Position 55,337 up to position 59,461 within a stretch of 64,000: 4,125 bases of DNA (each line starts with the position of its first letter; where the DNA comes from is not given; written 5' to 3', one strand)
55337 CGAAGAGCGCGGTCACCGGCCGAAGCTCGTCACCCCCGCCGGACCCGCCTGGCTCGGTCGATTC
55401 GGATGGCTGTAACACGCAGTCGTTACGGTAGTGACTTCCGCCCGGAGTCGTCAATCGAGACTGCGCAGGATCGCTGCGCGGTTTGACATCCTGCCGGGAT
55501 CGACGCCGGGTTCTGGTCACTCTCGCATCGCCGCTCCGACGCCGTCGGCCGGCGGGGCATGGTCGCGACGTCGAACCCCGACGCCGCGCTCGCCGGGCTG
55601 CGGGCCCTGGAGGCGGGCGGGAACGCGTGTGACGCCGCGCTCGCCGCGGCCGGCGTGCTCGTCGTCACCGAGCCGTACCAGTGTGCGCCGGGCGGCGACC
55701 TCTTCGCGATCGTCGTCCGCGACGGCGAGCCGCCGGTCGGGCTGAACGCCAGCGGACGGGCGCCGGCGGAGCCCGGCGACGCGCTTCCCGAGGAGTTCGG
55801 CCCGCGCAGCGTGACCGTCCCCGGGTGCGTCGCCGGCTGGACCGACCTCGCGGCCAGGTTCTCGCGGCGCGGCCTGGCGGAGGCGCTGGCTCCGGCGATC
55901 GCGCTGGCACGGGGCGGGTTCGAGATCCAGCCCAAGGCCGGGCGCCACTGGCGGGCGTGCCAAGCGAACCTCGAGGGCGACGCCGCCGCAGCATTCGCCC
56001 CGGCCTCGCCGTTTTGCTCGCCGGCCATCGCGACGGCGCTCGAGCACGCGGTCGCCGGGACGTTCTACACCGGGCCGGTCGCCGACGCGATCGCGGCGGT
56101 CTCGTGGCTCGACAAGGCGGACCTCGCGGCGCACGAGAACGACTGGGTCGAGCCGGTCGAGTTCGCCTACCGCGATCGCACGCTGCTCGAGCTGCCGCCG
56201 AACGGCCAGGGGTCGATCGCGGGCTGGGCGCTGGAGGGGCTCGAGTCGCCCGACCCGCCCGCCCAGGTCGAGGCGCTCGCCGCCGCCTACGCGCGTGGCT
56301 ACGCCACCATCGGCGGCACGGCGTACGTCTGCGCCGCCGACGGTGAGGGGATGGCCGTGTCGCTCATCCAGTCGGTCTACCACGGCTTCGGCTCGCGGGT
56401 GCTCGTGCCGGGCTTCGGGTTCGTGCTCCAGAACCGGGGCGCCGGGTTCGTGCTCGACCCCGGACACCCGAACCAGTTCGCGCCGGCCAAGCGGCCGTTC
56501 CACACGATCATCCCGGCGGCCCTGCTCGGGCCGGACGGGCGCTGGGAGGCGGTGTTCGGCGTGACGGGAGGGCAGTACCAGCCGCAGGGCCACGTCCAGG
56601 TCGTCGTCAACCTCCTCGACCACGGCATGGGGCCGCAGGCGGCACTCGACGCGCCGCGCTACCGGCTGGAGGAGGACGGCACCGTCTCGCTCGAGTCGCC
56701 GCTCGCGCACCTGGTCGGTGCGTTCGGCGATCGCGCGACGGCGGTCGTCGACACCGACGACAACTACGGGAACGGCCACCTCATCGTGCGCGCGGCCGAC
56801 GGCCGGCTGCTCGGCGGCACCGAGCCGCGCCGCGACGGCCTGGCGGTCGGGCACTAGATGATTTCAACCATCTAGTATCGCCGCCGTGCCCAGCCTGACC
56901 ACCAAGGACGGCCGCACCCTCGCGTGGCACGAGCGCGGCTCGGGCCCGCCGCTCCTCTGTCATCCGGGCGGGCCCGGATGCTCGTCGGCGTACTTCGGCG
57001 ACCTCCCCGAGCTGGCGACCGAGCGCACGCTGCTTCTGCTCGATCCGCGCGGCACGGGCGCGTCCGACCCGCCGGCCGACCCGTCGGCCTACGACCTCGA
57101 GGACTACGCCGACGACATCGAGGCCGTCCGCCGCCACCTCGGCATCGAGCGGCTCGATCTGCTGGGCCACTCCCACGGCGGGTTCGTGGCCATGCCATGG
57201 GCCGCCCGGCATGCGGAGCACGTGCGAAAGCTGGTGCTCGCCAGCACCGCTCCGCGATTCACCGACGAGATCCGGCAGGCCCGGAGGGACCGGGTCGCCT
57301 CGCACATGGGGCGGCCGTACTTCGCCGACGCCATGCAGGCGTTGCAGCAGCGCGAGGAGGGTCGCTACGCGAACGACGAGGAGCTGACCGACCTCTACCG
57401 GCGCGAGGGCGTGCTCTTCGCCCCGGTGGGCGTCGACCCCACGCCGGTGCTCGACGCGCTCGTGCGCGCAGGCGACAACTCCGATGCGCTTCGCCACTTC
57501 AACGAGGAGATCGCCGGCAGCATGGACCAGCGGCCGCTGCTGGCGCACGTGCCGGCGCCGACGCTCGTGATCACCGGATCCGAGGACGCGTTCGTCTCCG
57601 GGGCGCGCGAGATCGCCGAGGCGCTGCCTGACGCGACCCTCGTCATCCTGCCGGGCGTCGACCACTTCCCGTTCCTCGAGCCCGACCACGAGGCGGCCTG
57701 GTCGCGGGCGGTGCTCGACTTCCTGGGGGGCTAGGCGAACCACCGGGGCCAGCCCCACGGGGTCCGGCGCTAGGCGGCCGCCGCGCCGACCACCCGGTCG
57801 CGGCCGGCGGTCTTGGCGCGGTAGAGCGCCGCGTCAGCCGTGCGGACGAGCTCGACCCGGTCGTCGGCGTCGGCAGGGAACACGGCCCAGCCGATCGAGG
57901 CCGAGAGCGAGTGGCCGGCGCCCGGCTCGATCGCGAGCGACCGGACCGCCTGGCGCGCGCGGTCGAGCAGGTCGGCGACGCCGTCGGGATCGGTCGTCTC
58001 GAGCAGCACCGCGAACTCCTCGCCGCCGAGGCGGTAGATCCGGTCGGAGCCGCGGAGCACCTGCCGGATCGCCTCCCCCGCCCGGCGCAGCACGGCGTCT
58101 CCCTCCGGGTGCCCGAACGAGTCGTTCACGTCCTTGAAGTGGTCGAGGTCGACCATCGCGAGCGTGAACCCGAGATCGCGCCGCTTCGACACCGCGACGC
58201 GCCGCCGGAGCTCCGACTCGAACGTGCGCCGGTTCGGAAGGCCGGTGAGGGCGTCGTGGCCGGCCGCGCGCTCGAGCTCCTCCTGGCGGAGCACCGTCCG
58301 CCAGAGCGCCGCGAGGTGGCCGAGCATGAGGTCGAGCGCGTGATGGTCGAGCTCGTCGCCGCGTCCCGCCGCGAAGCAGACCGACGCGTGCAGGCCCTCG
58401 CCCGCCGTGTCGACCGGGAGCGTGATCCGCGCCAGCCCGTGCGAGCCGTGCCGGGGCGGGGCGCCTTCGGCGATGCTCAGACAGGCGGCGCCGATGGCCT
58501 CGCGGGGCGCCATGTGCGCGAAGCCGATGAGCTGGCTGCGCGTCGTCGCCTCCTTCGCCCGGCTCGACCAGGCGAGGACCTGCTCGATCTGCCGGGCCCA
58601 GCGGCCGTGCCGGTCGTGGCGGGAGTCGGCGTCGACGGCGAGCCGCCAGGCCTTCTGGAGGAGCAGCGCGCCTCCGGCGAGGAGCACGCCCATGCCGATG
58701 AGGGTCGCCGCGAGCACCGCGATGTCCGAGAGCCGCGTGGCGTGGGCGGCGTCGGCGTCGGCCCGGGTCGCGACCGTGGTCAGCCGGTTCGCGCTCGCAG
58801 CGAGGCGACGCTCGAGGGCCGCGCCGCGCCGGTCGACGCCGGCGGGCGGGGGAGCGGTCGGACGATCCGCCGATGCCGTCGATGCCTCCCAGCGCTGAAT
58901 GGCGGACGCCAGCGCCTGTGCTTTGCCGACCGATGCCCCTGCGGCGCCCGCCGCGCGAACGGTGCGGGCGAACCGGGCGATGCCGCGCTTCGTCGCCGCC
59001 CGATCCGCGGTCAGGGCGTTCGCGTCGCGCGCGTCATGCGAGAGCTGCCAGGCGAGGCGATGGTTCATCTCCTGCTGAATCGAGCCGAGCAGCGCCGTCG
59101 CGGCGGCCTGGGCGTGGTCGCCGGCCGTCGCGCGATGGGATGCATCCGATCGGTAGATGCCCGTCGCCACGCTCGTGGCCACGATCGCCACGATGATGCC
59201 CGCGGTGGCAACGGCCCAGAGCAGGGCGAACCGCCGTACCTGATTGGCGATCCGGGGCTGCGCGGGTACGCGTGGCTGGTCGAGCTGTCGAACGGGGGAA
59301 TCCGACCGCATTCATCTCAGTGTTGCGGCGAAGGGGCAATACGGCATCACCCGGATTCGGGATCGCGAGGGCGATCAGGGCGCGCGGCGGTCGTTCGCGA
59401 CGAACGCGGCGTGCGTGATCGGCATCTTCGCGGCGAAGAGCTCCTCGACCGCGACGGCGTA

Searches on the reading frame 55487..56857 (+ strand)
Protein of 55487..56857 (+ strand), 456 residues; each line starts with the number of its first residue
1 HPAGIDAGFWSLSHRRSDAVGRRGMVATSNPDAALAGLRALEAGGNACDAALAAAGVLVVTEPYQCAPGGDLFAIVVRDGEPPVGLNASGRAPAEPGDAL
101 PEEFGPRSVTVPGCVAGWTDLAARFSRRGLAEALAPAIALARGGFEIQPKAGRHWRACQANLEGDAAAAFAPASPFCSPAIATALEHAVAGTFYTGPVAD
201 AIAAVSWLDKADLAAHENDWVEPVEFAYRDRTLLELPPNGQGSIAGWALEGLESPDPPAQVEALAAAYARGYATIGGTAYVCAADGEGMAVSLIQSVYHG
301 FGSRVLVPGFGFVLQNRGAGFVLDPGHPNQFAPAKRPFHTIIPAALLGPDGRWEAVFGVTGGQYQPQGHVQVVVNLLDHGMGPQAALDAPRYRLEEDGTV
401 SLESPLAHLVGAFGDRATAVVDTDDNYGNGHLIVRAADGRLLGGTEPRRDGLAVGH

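Call 83: search_protein_families(library=pfam, proteins=[window:55487-56857:+], max_evalue=0.0001)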
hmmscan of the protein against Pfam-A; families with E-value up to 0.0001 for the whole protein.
window:55487-56857:+ (456 aa): 1 family
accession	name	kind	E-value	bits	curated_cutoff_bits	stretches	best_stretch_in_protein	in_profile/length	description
PF01019.26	G_glu_transpept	-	1.2e-81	275.6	27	2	275-451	326-512/512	Gamma-glutamyltranspeptidase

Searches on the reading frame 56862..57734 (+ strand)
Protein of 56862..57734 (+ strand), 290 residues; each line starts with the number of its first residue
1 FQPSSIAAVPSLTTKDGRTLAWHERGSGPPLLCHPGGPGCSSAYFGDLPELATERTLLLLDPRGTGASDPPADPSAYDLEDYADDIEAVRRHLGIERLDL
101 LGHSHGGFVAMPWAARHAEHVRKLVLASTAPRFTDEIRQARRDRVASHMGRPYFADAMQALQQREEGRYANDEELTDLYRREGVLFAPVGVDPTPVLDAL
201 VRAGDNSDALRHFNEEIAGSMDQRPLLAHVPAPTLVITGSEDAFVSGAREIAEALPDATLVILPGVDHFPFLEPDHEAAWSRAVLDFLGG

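Call 83: search_protein_families(library=pfam, proteins=[window:56862-57734:+], max_evalue=0.0001)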
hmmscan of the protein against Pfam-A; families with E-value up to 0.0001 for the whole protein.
window:56862-57734:+ (290 aa): 5 families
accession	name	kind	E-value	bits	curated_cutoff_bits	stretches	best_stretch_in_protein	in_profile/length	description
PF00561.26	Abhydrolase_1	-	1e-32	114.2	25.8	1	29-273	1-243/245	alpha/beta hydrolase fold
PF12697.13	Abhydrolase_6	-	1.3e-19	72.2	26.3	1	31-276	1-212/217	Alpha/beta hydrolase family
PF12146.15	Hydrolase_4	-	4.8e-15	55.9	27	1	58-145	35-124/239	Serine aminopeptidase, S33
PF00975.26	Thioesterase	-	3.7e-05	24.5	26.4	1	30-159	2-126/226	Thioesterase domain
PF03096.20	Ndr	-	4.7e-05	22.7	23.3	0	66-134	69-137/283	Ndr family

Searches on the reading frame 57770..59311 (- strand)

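Call 83: search_protein_families(library=pfam, proteins=[window:57770-59311:-], max_evalue=0.0001)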
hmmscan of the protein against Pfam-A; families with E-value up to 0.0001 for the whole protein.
window:57770-59311:- (513 aa): 1 family
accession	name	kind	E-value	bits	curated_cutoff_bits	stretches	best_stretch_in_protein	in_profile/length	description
PF00990.26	GGDEF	-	3.5e-43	147.6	23.8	1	351-506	2-161/161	Diguanylate cyclase, GGDEF domain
